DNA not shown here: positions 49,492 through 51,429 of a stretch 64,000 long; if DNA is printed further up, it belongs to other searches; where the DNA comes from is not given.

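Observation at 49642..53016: Operon of two large uncharacterised proteins: a 545-aa unknown and a 578-aa split EndoIV/xylose-isomerase-like TIM barrel with a coiled-coil insertion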

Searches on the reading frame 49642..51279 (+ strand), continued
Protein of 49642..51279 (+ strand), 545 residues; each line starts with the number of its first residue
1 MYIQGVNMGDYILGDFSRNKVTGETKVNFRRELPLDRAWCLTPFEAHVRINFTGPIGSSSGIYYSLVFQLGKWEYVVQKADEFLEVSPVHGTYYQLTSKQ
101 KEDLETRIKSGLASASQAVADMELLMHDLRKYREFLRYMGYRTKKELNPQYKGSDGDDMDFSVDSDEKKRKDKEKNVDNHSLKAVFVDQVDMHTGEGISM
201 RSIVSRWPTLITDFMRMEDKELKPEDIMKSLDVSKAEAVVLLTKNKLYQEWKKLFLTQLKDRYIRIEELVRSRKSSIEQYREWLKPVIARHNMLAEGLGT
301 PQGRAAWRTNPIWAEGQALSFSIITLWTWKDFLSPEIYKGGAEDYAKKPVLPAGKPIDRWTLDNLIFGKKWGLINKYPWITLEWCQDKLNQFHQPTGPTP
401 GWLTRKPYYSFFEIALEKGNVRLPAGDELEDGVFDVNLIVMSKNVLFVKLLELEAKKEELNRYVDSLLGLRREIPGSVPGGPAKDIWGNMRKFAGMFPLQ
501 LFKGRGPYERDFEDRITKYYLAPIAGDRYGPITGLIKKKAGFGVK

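Call 98: search_protein_families(library=ncbifam, proteins=[L049:12876-13670:-, L076:13754-14545:+], max_evalue=0.01)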
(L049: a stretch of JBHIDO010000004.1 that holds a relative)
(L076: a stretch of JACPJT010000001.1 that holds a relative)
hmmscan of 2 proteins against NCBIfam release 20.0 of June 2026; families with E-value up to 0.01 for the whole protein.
L049:12876-13670:- (265 aa): 13 families
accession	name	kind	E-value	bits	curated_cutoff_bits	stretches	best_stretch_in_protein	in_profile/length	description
NF041099.2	keto_glucon_epim_IolO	equivalog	1.3e-18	67.3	300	1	15-263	22-267/269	5-keto-L-gluconate epimerase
NF009688.0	PRK13209.1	subfamily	4e-18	65.4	317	1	16-259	23-268/286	L-ribulose-5-phosphate 3-epimerase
NF007360.0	PRK09856.1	equivalog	7e-17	61.8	305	1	19-254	18-257/276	fructoselysine 3-epimerase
NF051856.1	PsicseEpim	equivalog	2.7e-16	60.2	300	1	15-249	17-249/287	D-psicose 3-epimerase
TIGR00542.1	hxl6Piso_put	equivalog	5e-16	58.9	272.15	1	20-262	22-266/279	L-ribulose-5-phosphate 3-epimerase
NF041277.1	coba_remo_CbiR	equivalog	6.9e-14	52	105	1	72-250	71-239/249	cobamide remodeling phosphodiesterase CbiR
NF009689.0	PRK13210.1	subfamily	7e-14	51.7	200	1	19-261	22-272/286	L-ribulose-5-phosphate 3-epimerase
TIGR00587.1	nfo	subfamily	9e-13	48.1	129.65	1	61-238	64-253/279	deoxyribonuclease IV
NF002197.0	PRK01060.1-2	equivalog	7.3e-07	28.6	376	1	64-232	73-256/289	deoxyribonuclease IV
TIGR03234.1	OH-pyruv-isom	equivalog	1.5e-06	27.8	353.45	1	113-249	112-244/254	hydroxypyruvate isomerase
TIGR04379.1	myo_inos_iolE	equivalog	6.1e-06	26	290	1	21-207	30-211/290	myo-inosose-2 dehydratase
NF002199.0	PRK01060.1-4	equivalog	1.8e-05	24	315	1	62-238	65-254/282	deoxyribonuclease IV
NF043033.1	OxoTetrIsom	equivalog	0.0049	16.7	325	1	111-245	107-237/251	2-oxo-tetronate isomerase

L076:13754-14545:+ (264 aa): 11 families
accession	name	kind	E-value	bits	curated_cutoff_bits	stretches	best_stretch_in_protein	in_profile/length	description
NF007360.0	PRK09856.1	equivalog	2e-13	50.5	305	1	5-250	2-251/276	fructoselysine 3-epimerase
NF051856.1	PsicseEpim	equivalog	2.8e-13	50.3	300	1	79-250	80-248/287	D-psicose 3-epimerase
NF041099.2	keto_glucon_epim_IolO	equivalog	3.4e-13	49.5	300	1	14-252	21-251/269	5-keto-L-gluconate epimerase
TIGR00542.1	hxl6Piso_put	equivalog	3.9e-12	46.1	272.15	1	73-260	81-260/279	L-ribulose-5-phosphate 3-epimerase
NF041277.1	coba_remo_CbiR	equivalog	2.8e-11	43.4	105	1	81-257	80-243/249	cobamide remodeling phosphodiesterase CbiR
NF009688.0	PRK13209.1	subfamily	6.5e-10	38.5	317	1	16-256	23-263/286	L-ribulose-5-phosphate 3-epimerase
NF009689.0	PRK13210.1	subfamily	8.5e-10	38.3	200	1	77-260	86-269/286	L-ribulose-5-phosphate 3-epimerase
TIGR03234.1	OH-pyruv-isom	equivalog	6.4e-09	35.5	353.45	1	88-252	86-245/254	hydroxypyruvate isomerase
TIGR00587.1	nfo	subfamily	1.4e-07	31.1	129.65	1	52-234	51-247/279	deoxyribonuclease IV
NF043033.1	OxoTetrIsom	equivalog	1.5e-05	24.9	325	1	88-246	87-236/251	2-oxo-tetronate isomerase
NF002197.0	PRK01060.1-2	equivalog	0.00014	21.1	376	1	90-229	99-251/289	deoxyribonuclease IV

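Call 100: search_solved_structures(query=L049:12876-13670:-, max_evalue=0.001, show_alignments=1)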
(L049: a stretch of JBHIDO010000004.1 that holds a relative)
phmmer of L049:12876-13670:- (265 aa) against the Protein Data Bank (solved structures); distinct sequences matched with E-value up to 0.001: 12.
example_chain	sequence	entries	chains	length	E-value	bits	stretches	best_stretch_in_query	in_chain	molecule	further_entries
3wqo_A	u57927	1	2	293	5.4e-19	72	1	21-254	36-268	Uncharacterized protein MJ1311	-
8xix_A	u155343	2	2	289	2.8e-12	50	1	14-258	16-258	D-tagatose 3-epimerase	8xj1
8xiv_A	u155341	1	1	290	2.9e-12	50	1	14-258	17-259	D-tagatose 3-epimerase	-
4pgl_A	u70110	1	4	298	2.2e-10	43.8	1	15-253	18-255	D-tagatose 3-epimerase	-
2ou4_A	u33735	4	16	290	3.5e-09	39.9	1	15-253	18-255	D-tagatose 3-epimerase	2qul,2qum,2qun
4xsl_A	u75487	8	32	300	5.2e-09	39.3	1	15-253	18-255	D-tagatose 3-epimerase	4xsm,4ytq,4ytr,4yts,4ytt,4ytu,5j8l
4pfh_A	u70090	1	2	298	1.7e-08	37.6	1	15-252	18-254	D-tagatose 3-epimerase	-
4q7i_A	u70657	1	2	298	2.3e-08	37.2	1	15-253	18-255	D-tagatose 3-epimerase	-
3cqh_A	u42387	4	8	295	8e-06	28.9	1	18-249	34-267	L-ribulose-5-phosphate 3-epimerase ulaE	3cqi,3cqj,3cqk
10nh_A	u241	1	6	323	0.00017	24.5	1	58-191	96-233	Apurinic endonuclease (APN1)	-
8z1i_A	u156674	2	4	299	0.00028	23.8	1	90-207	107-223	Art22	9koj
7cj9_A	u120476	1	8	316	0.00084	22.2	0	23-254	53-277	Epimerase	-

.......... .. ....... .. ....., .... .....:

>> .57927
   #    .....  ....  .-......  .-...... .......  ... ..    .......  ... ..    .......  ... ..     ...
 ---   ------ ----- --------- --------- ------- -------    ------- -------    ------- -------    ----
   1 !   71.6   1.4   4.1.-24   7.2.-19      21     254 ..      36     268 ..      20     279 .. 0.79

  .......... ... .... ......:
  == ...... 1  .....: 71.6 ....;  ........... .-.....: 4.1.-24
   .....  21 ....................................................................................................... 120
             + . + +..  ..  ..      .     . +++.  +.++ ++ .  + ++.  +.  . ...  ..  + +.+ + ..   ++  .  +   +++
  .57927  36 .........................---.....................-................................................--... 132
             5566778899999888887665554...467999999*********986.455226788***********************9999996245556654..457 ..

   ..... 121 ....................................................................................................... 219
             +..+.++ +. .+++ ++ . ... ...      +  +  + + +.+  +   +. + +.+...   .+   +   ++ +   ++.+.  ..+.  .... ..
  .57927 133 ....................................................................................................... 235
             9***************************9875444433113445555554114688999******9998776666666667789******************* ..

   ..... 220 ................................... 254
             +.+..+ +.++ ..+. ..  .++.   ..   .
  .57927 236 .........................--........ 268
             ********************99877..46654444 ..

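Call 114: search_protein_families(library=pfam, proteins=[L009:4950-5324:-, L039:5658-6020:-], max_evalue=1)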
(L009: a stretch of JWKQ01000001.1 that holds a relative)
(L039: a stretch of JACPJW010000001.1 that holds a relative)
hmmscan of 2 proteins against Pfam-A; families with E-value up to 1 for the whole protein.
L009:4950-5324:- (125 aa): 1 family
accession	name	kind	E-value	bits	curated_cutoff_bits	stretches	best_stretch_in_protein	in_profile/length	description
PF05377.16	FlaC_arch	-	0.16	12.8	27.8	1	91-120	7-36/55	Flagella accessory protein C (FlaC)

L039:5658-6020:- (121 aa): 1 family
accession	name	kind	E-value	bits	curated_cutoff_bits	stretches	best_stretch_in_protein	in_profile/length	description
PF05377.16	FlaC_arch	-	0.19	12.6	27.8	1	85-116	5-36/55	Flagella accessory protein C (FlaC)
